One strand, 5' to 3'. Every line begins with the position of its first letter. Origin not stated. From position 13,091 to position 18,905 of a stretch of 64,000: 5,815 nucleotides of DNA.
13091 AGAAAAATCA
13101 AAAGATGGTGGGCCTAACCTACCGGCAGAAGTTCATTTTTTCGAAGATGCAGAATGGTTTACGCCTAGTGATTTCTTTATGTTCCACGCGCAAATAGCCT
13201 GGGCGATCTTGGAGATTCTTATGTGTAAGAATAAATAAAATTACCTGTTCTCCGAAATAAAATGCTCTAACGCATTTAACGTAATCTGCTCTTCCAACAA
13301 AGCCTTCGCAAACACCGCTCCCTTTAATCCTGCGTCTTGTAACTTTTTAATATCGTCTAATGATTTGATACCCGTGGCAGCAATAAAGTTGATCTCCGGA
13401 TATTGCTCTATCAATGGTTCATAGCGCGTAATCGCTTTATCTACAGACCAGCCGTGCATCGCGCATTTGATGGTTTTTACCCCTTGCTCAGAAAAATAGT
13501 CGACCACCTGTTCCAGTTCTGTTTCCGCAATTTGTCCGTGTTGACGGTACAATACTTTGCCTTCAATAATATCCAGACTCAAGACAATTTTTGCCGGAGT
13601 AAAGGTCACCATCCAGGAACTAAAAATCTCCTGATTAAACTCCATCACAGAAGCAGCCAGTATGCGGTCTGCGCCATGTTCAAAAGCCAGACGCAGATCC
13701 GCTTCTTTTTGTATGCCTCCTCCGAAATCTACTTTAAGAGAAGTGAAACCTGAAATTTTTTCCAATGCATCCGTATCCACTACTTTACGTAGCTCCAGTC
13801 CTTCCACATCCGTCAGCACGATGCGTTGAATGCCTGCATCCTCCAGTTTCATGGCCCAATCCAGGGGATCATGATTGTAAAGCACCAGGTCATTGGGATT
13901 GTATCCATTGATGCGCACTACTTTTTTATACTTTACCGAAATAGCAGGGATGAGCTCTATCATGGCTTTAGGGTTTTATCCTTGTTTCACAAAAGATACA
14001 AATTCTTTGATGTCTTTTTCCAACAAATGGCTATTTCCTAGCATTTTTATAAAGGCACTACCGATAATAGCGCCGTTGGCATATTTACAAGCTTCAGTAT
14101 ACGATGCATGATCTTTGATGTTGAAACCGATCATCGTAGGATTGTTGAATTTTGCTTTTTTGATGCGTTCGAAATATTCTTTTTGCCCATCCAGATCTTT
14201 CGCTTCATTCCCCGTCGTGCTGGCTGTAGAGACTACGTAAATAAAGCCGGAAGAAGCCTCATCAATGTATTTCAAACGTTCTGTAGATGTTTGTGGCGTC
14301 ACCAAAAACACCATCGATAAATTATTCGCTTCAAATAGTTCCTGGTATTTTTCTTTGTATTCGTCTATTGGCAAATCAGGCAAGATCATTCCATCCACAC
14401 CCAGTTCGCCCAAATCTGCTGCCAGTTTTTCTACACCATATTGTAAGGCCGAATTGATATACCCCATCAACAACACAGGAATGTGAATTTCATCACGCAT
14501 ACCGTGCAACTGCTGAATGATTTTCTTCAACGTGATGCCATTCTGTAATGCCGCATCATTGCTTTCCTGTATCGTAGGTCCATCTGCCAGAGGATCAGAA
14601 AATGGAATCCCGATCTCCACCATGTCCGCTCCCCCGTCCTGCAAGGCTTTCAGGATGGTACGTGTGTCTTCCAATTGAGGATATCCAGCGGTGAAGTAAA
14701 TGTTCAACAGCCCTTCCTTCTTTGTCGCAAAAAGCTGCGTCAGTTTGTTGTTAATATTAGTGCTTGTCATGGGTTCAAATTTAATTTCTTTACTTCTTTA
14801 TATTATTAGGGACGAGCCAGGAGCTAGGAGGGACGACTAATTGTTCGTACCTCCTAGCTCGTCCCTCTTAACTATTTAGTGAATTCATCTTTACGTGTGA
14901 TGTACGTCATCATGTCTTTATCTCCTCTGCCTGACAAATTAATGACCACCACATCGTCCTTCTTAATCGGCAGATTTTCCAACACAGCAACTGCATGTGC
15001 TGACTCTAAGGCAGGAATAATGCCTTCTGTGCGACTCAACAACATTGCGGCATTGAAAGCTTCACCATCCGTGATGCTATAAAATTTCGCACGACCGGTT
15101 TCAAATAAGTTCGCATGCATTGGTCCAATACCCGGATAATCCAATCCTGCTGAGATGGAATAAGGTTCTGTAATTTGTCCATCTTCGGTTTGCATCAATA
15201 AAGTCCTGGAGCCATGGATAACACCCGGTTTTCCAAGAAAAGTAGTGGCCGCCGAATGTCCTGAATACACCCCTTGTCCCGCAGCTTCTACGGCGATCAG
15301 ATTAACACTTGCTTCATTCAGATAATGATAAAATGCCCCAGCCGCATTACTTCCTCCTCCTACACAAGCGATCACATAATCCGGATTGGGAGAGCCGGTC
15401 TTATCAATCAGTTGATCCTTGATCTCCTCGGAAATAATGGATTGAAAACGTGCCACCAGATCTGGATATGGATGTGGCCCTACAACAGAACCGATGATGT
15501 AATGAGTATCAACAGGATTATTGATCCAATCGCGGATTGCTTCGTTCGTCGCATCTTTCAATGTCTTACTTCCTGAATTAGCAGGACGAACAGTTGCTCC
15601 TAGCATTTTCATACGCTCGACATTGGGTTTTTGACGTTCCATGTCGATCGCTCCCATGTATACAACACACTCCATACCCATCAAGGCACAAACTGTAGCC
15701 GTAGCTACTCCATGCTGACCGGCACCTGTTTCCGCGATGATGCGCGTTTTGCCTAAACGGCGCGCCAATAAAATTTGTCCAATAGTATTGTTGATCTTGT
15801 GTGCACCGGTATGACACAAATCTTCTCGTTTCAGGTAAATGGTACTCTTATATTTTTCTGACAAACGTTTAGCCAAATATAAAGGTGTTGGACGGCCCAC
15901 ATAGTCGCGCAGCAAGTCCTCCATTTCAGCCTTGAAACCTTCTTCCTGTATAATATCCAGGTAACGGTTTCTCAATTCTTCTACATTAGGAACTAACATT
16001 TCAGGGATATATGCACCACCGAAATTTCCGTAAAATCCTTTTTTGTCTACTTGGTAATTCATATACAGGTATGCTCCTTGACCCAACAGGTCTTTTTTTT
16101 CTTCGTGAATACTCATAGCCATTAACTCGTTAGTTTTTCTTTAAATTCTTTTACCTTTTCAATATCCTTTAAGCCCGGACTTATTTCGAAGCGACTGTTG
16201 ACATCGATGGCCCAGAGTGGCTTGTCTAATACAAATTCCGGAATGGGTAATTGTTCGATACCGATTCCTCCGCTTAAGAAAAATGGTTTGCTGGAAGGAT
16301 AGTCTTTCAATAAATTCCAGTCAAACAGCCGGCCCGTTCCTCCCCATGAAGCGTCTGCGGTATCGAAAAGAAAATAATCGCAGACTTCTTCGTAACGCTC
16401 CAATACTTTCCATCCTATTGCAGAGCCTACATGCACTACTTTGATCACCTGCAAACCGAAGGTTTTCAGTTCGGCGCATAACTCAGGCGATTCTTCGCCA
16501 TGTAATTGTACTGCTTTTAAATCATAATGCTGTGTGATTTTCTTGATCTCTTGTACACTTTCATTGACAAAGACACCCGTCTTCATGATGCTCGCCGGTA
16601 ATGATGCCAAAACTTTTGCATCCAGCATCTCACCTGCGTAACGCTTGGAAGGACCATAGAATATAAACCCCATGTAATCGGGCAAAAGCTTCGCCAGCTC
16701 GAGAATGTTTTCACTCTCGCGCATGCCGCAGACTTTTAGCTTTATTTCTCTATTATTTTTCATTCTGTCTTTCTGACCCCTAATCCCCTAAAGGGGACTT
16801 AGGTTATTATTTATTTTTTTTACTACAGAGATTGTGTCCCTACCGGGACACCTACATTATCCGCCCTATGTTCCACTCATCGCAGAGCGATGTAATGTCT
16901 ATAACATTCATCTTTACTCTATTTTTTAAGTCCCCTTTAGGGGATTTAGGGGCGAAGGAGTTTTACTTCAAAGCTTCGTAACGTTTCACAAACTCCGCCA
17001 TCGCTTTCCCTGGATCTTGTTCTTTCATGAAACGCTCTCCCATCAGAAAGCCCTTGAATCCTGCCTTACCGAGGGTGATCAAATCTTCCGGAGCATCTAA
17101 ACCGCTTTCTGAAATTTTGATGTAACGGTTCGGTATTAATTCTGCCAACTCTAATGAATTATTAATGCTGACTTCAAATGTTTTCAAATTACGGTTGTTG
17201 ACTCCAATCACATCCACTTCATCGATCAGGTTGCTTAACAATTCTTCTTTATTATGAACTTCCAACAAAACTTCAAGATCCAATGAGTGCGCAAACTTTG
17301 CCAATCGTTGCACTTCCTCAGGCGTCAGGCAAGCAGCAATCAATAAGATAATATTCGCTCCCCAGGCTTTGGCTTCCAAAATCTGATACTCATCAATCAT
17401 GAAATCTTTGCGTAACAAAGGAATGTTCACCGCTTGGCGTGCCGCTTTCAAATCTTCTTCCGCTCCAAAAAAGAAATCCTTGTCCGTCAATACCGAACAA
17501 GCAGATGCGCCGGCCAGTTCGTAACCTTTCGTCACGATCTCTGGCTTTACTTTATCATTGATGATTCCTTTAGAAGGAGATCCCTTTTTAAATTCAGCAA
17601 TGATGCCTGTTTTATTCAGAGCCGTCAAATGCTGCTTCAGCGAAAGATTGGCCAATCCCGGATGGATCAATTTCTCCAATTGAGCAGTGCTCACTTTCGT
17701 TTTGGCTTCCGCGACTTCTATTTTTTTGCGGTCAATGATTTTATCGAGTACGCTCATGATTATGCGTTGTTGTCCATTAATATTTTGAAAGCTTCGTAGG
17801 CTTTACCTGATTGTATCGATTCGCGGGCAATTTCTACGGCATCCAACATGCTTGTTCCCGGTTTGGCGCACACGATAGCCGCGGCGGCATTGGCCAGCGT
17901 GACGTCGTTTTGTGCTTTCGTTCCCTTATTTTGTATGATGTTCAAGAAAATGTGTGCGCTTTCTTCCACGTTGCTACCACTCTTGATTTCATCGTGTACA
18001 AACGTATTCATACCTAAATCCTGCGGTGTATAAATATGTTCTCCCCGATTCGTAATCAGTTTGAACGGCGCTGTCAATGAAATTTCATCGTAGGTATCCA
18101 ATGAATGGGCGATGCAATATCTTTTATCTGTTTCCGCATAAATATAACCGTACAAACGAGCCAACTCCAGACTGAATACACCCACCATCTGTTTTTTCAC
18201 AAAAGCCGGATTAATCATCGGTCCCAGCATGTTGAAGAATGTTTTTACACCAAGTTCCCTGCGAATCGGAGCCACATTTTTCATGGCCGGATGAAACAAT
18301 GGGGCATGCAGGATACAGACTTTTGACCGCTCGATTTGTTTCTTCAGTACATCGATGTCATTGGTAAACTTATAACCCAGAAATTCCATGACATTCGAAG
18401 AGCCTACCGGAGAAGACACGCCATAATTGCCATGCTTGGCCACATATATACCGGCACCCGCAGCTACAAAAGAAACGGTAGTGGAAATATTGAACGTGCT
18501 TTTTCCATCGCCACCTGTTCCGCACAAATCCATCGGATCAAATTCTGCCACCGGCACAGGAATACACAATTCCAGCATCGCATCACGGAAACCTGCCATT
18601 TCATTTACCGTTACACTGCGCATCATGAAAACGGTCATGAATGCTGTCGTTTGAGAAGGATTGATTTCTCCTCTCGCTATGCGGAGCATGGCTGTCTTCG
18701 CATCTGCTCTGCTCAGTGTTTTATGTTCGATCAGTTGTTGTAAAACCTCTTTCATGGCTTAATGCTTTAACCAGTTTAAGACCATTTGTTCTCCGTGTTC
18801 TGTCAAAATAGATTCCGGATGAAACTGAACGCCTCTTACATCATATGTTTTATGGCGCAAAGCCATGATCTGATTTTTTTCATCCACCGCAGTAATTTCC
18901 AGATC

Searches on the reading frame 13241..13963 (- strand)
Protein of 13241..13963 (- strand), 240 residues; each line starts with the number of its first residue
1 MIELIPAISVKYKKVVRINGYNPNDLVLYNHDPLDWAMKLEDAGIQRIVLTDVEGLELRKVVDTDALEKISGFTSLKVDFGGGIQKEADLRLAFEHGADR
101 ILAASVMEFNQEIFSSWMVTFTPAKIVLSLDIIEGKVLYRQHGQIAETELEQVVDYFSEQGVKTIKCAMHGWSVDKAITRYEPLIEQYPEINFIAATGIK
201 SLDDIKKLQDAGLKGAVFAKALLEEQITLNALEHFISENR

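Call 7: search_protein_families(library=pfam, proteins=[window:13241-13963:-])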
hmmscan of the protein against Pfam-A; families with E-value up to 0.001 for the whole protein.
window:13241-13963:- (240 aa): 1 family
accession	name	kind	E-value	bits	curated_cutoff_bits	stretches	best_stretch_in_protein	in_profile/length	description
PF00977.27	His_biosynth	-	8.3e-34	117.4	23.6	1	4-228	2-228/228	Histidine biosynthesis protein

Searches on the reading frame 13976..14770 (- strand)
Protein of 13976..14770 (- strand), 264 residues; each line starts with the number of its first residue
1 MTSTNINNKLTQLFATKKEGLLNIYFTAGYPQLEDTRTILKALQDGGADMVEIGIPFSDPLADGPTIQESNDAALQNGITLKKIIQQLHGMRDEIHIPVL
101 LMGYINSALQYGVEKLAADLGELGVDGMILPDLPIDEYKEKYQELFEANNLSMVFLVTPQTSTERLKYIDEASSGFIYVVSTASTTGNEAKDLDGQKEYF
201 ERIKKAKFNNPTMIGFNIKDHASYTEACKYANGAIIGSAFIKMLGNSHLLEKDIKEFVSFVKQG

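Call 7: search_protein_families(library=pfam, proteins=[window:13976-14770:-])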
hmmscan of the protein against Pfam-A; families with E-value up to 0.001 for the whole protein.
window:13976-14770:- (264 aa): 1 family
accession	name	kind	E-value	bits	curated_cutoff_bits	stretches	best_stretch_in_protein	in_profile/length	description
PF00290.26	Trp_syntA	-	4.1e-71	239.4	27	1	16-255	6-245/259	Tryptophan synthase alpha chain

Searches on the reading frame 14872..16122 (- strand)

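Call 7: search_protein_families(library=pfam, proteins=[window:14872-16122:-])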
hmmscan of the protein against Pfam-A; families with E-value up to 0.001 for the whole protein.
window:14872-16122:- (416 aa): 1 family
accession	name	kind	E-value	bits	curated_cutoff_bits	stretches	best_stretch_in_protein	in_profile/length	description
PF00291.31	PALP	-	4.4e-45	154.7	35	1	76-398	5-295/295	Pyridoxal-phosphate dependent enzyme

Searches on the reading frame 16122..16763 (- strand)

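Call 7: search_protein_families(library=pfam, proteins=[window:16122-16763:-])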
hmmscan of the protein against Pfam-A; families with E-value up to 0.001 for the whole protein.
window:16122-16763:- (213 aa): 1 family
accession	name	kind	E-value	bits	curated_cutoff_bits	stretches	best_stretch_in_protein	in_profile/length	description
PF00697.28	PRAI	-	1.5e-35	123.1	22.7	1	10-209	2-192/193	N-(5'phosphoribosyl)anthranilate (PRA) isomerase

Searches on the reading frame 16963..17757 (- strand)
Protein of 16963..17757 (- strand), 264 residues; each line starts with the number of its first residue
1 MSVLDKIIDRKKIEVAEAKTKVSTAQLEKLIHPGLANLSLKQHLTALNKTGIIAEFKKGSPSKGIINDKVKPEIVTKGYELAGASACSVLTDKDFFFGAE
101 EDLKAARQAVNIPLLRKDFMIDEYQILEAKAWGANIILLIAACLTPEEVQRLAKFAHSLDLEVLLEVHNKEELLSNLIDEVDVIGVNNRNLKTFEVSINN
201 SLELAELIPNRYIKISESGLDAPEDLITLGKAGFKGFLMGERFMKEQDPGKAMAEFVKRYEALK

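Call 7: search_protein_families(library=pfam, proteins=[window:16963-17757:-])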
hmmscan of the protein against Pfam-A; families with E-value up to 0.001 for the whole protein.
window:16963-17757:- (264 aa): 1 family
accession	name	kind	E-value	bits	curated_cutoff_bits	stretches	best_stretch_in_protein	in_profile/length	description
PF00218.27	IGPS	-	5e-79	265.5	27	1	4-255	1-253/254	Indole-3-glycerol phosphate synthase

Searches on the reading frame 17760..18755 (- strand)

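Call 7: search_protein_families(library=pfam, proteins=[window:17760-18755:-])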
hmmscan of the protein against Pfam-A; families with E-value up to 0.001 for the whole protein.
window:17760-18755:- (331 aa): 2 families
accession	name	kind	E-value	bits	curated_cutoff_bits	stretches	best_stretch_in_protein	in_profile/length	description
PF00591.27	Glycos_transf_3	-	2.1e-64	218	27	1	75-320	5-253/253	Glycosyl transferase family, a/b domain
PF02885.22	Glycos_trans_3N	-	9.3e-17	61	26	1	2-63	1-62/63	Glycosyl transferase family, helical bundle domain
